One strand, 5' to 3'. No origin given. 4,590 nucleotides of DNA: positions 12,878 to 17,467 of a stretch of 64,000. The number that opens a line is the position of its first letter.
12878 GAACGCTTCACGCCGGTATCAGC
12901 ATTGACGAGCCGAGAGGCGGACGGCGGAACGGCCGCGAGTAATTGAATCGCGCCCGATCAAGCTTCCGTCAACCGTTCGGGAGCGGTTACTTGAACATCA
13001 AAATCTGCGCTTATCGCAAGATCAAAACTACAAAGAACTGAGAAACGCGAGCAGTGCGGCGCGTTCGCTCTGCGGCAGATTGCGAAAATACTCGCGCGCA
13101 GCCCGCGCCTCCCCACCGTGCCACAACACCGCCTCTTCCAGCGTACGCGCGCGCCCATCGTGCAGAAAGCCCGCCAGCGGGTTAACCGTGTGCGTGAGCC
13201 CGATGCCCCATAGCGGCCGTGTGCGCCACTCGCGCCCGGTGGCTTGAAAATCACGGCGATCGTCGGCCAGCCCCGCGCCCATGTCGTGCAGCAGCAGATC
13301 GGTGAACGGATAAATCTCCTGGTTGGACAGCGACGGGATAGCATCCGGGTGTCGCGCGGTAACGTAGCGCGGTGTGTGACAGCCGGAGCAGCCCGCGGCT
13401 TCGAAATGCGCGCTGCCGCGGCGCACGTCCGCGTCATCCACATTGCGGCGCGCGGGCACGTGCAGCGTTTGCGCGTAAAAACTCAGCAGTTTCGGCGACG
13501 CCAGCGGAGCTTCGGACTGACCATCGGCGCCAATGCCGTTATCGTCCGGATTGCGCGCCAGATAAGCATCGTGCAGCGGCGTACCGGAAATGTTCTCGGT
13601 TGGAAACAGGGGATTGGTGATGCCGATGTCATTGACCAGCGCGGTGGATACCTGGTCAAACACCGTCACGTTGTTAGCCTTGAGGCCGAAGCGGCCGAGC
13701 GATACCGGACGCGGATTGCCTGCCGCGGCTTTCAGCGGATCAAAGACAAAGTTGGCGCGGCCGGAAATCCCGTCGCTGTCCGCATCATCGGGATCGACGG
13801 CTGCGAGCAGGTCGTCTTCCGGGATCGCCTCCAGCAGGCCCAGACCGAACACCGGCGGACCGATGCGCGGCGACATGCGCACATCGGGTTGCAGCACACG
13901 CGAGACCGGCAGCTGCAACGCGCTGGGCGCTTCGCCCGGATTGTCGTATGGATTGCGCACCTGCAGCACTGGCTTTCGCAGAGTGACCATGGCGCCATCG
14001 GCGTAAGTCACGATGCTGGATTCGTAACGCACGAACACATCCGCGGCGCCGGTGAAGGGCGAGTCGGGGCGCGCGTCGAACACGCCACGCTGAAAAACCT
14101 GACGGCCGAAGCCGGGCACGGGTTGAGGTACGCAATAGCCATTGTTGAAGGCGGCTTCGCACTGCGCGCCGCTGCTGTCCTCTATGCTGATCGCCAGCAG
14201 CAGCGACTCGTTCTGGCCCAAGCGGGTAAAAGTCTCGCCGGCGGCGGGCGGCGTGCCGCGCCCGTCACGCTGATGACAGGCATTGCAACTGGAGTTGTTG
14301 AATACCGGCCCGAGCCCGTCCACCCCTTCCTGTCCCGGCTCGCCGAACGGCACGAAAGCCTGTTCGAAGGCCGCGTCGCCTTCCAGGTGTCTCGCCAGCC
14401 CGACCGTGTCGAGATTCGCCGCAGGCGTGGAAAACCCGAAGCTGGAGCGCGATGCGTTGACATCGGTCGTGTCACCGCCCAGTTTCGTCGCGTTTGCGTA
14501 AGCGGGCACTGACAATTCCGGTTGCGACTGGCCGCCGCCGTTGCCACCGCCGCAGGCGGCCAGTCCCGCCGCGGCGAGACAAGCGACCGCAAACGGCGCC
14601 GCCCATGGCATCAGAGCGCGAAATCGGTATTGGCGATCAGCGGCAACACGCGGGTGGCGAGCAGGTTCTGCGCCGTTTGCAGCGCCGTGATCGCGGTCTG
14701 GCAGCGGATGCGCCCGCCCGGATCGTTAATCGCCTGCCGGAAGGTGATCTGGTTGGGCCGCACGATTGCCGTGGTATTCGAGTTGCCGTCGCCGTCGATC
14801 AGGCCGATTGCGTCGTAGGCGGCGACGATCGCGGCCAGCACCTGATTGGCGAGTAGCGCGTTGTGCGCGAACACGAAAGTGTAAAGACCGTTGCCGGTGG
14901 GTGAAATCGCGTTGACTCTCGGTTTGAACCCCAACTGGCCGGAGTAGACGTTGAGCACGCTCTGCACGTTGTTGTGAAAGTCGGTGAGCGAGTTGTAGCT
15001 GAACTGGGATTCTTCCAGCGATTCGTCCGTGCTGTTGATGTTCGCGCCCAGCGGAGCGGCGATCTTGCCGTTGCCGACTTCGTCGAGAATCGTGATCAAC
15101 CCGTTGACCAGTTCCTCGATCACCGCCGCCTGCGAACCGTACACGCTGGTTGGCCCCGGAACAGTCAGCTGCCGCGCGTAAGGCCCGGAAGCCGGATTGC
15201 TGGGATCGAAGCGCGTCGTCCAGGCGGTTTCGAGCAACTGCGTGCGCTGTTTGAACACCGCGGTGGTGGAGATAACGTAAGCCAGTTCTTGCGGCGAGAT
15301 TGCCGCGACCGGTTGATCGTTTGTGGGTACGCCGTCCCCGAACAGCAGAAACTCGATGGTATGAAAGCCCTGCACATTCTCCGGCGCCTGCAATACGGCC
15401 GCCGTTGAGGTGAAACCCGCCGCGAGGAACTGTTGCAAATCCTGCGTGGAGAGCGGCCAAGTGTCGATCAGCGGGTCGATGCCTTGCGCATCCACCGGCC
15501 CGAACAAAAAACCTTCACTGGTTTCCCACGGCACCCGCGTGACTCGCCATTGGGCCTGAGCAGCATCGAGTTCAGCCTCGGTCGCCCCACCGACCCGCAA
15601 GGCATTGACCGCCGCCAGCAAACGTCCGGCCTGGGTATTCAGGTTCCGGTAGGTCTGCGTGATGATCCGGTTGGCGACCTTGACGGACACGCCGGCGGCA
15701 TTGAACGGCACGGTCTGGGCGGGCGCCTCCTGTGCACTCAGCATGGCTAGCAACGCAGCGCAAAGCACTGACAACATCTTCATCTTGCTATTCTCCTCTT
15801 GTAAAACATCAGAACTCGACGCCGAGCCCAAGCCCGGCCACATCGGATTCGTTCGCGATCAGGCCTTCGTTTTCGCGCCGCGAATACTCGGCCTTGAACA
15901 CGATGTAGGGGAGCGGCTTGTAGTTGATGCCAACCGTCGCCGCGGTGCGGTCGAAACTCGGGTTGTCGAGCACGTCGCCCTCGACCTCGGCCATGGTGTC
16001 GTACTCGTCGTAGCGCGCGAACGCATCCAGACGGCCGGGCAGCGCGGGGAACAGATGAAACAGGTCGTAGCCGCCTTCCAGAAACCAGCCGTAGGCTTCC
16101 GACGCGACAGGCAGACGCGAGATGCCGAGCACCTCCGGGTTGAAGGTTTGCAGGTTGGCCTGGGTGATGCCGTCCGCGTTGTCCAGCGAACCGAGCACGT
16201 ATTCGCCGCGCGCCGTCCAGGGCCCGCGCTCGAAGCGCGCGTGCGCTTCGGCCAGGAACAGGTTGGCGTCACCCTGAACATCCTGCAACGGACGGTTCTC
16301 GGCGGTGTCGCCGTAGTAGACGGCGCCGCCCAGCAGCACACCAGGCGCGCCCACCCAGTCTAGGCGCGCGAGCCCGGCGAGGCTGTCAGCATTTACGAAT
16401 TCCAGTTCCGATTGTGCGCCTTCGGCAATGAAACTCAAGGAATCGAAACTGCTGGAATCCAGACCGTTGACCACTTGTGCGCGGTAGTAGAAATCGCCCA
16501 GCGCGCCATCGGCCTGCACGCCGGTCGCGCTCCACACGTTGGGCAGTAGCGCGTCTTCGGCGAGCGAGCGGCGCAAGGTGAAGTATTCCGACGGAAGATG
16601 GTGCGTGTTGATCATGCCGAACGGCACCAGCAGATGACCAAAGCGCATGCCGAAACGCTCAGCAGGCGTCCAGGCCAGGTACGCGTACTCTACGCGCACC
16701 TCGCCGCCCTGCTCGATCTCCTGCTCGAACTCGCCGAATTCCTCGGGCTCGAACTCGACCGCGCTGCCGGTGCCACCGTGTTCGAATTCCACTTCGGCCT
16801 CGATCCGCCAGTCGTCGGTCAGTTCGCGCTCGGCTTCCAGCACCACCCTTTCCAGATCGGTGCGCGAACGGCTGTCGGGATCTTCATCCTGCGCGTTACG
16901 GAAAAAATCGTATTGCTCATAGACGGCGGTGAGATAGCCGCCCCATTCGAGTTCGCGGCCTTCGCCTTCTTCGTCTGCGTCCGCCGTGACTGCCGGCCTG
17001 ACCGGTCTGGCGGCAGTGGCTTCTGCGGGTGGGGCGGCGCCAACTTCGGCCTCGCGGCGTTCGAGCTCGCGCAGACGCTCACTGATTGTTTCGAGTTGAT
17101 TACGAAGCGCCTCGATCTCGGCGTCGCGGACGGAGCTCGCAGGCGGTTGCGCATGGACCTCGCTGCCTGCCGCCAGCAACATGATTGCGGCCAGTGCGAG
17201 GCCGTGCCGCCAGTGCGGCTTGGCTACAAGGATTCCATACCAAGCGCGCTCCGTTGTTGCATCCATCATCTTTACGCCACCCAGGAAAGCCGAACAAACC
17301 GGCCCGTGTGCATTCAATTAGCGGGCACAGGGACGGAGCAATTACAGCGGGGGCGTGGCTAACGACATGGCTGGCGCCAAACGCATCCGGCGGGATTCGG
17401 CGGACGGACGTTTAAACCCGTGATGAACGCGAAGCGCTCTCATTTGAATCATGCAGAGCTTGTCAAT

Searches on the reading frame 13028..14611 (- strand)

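Call 8: search_protein_families(library=pfam, max_evalue=0.001, proteins=[window:13028-14611:-])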
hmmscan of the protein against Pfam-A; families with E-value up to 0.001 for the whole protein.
window:13028-14611:- (527 aa): 3 families
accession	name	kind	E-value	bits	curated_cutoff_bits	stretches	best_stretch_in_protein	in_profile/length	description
PF06537.16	DHOR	-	4.5e-185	616.3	22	1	38-527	1-499/499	Di-haem oxidoreductase, putative peroxidase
PF00034.26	Cytochrom_C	-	1.8e-06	29.6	21.3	0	397-526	2-88/90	Cytochrome c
PF13442.11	Cytochrome_CBB3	-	6.2e-05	23.7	27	0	106-129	11-33/68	Cytochrome C oxidase, cbb3-type, subunit III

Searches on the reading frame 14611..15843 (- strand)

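Call 8: search_protein_families(library=pfam, max_evalue=0.001, proteins=[window:14611-15843:-])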
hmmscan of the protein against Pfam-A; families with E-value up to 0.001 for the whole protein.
window:14611-15843:- (410 aa): 1 family
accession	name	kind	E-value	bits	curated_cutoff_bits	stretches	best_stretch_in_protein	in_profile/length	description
PF09375.15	Peptidase_M75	-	4.1e-53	181.2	23.5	1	61-393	1-286/288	Imelysin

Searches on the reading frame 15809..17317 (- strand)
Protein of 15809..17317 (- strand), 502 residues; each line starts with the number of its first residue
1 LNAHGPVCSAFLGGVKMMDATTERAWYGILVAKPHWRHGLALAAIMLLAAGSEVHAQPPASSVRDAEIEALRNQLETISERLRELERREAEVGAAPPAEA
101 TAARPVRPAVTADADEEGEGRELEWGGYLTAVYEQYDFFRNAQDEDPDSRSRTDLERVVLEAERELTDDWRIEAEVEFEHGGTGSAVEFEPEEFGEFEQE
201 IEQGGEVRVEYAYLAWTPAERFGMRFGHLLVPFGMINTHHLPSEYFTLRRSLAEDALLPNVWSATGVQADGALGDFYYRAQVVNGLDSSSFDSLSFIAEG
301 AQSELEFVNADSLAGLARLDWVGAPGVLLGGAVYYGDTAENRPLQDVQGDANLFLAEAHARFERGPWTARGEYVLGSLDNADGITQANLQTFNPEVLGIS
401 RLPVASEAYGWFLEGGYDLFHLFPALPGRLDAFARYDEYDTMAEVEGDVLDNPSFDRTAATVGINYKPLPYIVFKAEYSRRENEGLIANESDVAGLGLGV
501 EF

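Call 8: search_protein_families(library=pfam, max_evalue=0.001, proteins=[window:15809-17317:-])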
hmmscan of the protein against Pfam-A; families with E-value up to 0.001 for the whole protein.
window:15809-17317:- (502 aa): 2 families
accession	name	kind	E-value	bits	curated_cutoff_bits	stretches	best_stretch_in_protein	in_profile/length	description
PF07396.17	Porin_O_P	-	1.6e-08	34.7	20.9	1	135-485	8-348/370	Phosphate-selective porin O and P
PF07642.17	BBP2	-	0.00017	21.4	26.2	0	123-305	2-178/339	Putative beta-barrel porin-2, OmpL-like. bbp2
